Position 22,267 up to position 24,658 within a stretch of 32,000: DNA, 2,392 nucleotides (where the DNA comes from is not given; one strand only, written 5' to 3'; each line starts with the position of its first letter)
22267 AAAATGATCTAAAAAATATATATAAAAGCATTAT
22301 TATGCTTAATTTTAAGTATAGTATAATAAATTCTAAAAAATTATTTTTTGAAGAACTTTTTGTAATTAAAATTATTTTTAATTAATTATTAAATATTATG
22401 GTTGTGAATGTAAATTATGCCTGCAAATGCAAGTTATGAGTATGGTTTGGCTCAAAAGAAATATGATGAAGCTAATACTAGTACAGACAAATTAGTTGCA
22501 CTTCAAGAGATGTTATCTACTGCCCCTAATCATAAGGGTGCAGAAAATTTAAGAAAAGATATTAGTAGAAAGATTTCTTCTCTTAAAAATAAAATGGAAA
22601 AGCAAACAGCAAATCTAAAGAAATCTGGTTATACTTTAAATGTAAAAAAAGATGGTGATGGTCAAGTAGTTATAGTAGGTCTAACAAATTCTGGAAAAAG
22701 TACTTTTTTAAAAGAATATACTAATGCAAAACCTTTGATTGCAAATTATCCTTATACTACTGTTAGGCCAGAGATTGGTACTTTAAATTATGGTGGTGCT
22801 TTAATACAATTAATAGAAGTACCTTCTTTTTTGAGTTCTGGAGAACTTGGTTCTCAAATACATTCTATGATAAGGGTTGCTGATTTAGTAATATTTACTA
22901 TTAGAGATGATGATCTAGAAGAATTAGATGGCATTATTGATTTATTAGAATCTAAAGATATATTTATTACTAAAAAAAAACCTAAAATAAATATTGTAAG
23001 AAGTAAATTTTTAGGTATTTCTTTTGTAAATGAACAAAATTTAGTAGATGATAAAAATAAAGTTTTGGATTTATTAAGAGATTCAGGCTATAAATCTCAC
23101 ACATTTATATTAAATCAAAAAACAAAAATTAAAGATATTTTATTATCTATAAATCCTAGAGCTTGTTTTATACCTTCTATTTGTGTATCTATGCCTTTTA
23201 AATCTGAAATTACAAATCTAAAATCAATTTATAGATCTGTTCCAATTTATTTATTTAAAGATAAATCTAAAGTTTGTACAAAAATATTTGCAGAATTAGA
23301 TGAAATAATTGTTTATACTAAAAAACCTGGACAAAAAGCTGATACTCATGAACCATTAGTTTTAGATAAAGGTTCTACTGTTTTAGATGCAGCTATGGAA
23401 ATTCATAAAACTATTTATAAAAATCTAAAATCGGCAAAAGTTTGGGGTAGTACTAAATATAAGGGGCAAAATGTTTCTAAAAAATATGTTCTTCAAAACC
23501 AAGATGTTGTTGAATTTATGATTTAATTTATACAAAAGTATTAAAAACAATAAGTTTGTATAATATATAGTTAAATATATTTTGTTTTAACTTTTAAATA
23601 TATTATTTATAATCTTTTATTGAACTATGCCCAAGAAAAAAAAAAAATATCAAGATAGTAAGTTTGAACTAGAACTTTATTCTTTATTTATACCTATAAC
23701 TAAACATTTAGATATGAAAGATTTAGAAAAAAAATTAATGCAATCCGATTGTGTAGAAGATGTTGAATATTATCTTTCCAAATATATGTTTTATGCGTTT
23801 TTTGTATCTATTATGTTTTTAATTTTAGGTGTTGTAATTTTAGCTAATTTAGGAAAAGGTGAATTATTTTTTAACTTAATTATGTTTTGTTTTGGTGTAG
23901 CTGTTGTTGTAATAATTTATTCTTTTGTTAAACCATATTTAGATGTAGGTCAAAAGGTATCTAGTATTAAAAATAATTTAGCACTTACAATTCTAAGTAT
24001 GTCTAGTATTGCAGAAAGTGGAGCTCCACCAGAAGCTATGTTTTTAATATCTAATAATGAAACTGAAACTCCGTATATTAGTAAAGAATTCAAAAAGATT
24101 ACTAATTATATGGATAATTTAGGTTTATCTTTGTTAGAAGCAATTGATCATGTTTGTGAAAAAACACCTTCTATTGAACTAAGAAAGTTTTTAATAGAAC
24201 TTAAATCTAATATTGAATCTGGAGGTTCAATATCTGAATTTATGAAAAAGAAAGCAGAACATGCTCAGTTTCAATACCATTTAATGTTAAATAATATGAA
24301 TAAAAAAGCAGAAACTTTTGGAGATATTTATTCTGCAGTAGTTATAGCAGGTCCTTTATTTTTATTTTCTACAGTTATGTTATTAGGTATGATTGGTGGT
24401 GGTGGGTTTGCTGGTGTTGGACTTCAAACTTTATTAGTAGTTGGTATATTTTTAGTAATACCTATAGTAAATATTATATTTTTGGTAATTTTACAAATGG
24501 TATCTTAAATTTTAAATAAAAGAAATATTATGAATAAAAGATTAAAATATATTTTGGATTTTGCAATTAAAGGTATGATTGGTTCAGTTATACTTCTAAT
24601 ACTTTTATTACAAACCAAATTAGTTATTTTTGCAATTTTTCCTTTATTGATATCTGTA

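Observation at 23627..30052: Bipartite type IV pilus-like locus with two pilin classes and no motor ATPase or prepilin peptidase in reach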

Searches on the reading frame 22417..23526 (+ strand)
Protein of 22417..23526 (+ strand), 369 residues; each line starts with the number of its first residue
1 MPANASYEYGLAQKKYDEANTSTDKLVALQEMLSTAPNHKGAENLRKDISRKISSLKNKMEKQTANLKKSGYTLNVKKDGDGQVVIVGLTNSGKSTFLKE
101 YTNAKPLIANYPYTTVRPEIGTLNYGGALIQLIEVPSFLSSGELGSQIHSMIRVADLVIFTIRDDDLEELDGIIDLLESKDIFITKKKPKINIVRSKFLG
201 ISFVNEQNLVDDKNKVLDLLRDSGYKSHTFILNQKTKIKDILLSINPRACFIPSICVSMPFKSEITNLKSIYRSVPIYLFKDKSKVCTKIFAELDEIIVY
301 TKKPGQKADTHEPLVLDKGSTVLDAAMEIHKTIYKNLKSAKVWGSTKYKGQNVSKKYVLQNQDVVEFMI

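Call 4: search_protein_families(library=pfam, max_evalue=1, proteins=[window:22417-23526:+])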
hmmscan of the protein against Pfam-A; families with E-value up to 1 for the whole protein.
window:22417-23526:+ (369 aa): 10 families
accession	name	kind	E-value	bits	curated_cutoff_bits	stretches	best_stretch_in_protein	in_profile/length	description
PF01926.29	MMR_HSR1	-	1.2e-15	58.1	21.9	1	83-181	1-106/113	50S ribosome-binding GTPase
PF02824.27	TGS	-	4e-14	52.8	22.2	1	297-367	1-58/60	TGS domain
PF02421.24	FeoB_N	-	3.9e-07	30.1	27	1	83-138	2-57/156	Ferrous iron transport protein B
PF00025.27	Arf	-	0.016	15.2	22.3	1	79-131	12-61/174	ADP-ribosylation factor family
PF13555.12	AAA_29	-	0.089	13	27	1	76-98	19-39/61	P-loop containing region of AAA domain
PF24531.2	ANC1_spectrin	-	0.09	13.6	27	1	11-69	29-87/95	Nuclear anchorage protein 1, spectrin repeat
PF06071.19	YchF-GTPase_C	-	0.1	13.2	27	0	318-363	19-77/84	Protein of unknown function (DUF933)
PF03648.19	Glyco_hydro_67N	-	0.13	12.9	24.3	1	59-93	77-112/120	Glycosyl hydrolase family 67 N-terminus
PF13401.12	AAA_22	-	0.14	12.9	27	1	80-106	4-30/130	AAA domain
PF01580.24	FtsK_SpoIIIE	-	0.17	11.7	24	1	71-99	39-57/221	FtsK/SpoIIIE family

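Call 5: search_protein_families(library=ncbifam, max_evalue=1, proteins=[window:22417-23526:+])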
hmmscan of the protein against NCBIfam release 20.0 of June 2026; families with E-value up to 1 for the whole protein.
window:22417-23526:+ (369 aa): 16 families
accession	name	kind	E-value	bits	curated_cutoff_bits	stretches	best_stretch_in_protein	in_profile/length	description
NF008956.1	PRK12299.1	equivalog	5.3e-14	51.9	300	1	83-193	160-276/327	GTPase ObgE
TIGR02729.1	Obg_CgtA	equivalog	1.3e-13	50.7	280.25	1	83-145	159-222/329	Obg family GTPase CgtA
NF007171.0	PRK09602.1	subfamily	3.5e-12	45.9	387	2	83-122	4-43/397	YchF-related putative GTPase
NF008955.0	PRK12297.1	equivalog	2.7e-11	43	406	1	83-141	161-220/429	GTPase ObgE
TIGR00092.1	TIGR00092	equivalog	3.8e-08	32.8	279.2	1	86-124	7-46/368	redox-regulated ATPase YchF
NF008954.1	PRK12296.1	equivalog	6.7e-08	31.4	377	1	83-140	161-218/470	GTPase ObgE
TIGR03156.1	GTP_HflX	equivalog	2.4e-07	30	216.75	1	42-124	152-232/351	GTPase HflX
TIGR03594.1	GTPase_EngA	equivalog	3.9e-06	26.1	306.7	2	35-110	142-204/432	ribosome biogenesis GTPase Der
TIGR00436.1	era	equivalog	4.8e-06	26.1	116.25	1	82-220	1-145/270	GTPase Era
TIGR00437.1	feoB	equivalog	5.8e-06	25.3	315.65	1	88-137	1-50/594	ferrous iron transport protein B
TIGR00231.1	small_GTP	domain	7e-06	25.9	42.5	1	81-182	3-113/164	GTP-binding protein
NF003255.0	PRK04213.1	equivalog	0.00088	18.6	164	1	77-121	5-49/204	GTP-binding protein EngB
NF003661.0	PRK05291.1-3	equivalog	0.0019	17.6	380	1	14-105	153-240/448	tRNA uridine-5-carboxymethylaminomethyl(34) synthesis GTPase MnmE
NF008280.0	PRK11058.1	equivalog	0.0021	16.9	441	1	46-121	164-237/426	ribosome rescue GTPase HflX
NF000908.1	PRK00089.1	equivalog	0.0035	16.7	237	1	82-180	4-109/291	GTPase Era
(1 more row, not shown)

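Call 33: search_solved_structures(query=window:22417-23526:+, show_alignments=1)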
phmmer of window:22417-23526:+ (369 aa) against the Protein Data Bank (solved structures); distinct sequences matched with E-value up to 0.001: 15.
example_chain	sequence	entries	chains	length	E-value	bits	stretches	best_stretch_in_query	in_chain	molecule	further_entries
4a9a_A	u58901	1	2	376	2.6e-22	82.9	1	19-367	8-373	RIBOSOME-INTERACTING GTPASE 1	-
7nrc_So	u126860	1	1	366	3.1e-22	82.6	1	24-367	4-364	Ribosome-interacting GTPase 2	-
7rr5_R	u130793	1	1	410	8.5e-22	81.2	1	20-367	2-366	Ribosome-interacting GTPase 1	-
2eki_A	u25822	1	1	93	9.5e-10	41.6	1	297-367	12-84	Developmentally-regulated GTP-binding protein 1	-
7odt_t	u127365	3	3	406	1e-08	38.2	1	85-142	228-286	Mitochondrial ribosome-associated GTPase 2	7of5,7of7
7o9k_G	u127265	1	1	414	1e-08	38.2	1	85-142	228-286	Mitochondrial ribosome-associated GTPase 2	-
2e87_A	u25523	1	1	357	3.9e-07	33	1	45-140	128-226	Hypothetical protein PH1320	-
9e9c_t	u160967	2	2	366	4.2e-07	32.9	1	83-145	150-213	GTP-binding protein 10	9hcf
5m04_A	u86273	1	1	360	7.2e-07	32.1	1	84-186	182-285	GTPase ObgE/CgtA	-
4csu_9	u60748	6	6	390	8.2e-07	31.9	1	84-186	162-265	GTPASE OBGE/CGTA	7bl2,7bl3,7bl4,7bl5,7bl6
7oi6_y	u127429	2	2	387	1.5e-06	31.1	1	83-144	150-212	GTP-binding protein 10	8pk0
3a1s_A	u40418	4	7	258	3.1e-05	26.7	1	84-163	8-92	Iron(II) transport protein B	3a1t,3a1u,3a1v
3a1w_A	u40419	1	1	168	4.4e-05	26.2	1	84-162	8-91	Iron(II) transport protein B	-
1udx_A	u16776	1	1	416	6.3e-05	25.7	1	84-145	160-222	the GTP-binding protein Obg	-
1lnz_A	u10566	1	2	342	0.00018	24.3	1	83-160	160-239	SPO0B-associated GTP-binding protein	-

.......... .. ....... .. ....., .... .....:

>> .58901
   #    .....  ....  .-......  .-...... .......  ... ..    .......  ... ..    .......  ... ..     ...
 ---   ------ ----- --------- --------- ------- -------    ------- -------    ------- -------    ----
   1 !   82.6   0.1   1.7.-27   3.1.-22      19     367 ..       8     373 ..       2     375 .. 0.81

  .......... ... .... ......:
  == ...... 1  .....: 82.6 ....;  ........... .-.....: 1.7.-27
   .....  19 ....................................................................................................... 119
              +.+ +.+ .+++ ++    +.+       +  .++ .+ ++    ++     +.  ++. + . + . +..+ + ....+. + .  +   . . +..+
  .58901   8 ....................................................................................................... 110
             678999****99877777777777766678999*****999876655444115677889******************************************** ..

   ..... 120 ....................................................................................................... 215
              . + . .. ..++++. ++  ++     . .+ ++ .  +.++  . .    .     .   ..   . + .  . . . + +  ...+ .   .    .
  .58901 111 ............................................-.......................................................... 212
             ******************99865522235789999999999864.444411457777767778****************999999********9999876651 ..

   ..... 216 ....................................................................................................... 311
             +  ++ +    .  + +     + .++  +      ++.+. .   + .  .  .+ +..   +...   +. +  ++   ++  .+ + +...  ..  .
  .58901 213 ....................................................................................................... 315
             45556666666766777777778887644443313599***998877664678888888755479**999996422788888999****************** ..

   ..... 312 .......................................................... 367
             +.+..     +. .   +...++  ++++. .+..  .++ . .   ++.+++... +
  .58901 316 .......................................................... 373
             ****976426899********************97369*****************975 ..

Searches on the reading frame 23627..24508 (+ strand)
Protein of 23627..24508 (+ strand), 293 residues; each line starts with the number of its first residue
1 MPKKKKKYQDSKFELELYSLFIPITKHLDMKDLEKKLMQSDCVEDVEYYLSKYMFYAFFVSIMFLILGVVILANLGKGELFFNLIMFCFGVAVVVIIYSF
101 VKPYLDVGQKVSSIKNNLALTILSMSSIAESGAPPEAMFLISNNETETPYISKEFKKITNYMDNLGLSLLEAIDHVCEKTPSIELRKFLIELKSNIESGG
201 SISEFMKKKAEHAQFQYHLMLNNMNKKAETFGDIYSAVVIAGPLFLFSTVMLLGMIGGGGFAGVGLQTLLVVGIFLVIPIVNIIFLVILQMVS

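Call 4: search_protein_families(library=pfam, max_evalue=1, proteins=[window:23627-24508:+])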
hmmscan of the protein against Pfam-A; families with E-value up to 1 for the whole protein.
window:23627-24508:+ (293 aa): 4 families
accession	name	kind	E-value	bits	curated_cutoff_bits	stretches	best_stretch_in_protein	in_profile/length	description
PF00482.28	T2SSF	-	7e-13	49.1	25.2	1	124-247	4-122/125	Type II secretion system (T2SS), protein F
PF20990.2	DUF2207_C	-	0.00017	21.8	33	2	31-101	121-189/247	Predicted membrane protein (DUF2207) C-terminal domain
PF07332.16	Phage_holin_3_6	-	0.026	15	28.4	1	210-281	12-85/116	Putative Actinobacterial Holin-X, holin superfamily III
PF19969.4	VMAP-M8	-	0.17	12.8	27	1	168-198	50-80/97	vWA-MoxR associated protein middle region (VMAP-M) 8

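Call 5: search_protein_families(library=ncbifam, max_evalue=1, proteins=[window:23627-24508:+])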
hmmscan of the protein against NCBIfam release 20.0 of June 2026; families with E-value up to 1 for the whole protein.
window:23627-24508:+ (293 aa): 5 families
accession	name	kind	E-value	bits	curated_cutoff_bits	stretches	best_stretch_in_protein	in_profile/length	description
NF004704.2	PRK06041.1-2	equivalog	3.1e-24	85.6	550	1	46-288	10-242/555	archaellar assembly protein ArlJ/FlaJ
NF004705.1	PRK06041.1-3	equivalog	3.3e-14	52.7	400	1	117-287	6-169/465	archaellar assembly protein ArlJ/FlaJ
NF004703.2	PRK06041.1-1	equivalog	3e-08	32.4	570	1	105-275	27-191/525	archaellar assembly protein ArlJ/FlaJ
NF046075.1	UpsF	equivalog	0.0002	20.3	400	1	41-280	21-236/484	membrane pilin protein UpsF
TIGR02120.1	GspF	equivalog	0.023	13.9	424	1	166-217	79-130/401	type II secretion system inner membrane protein GspF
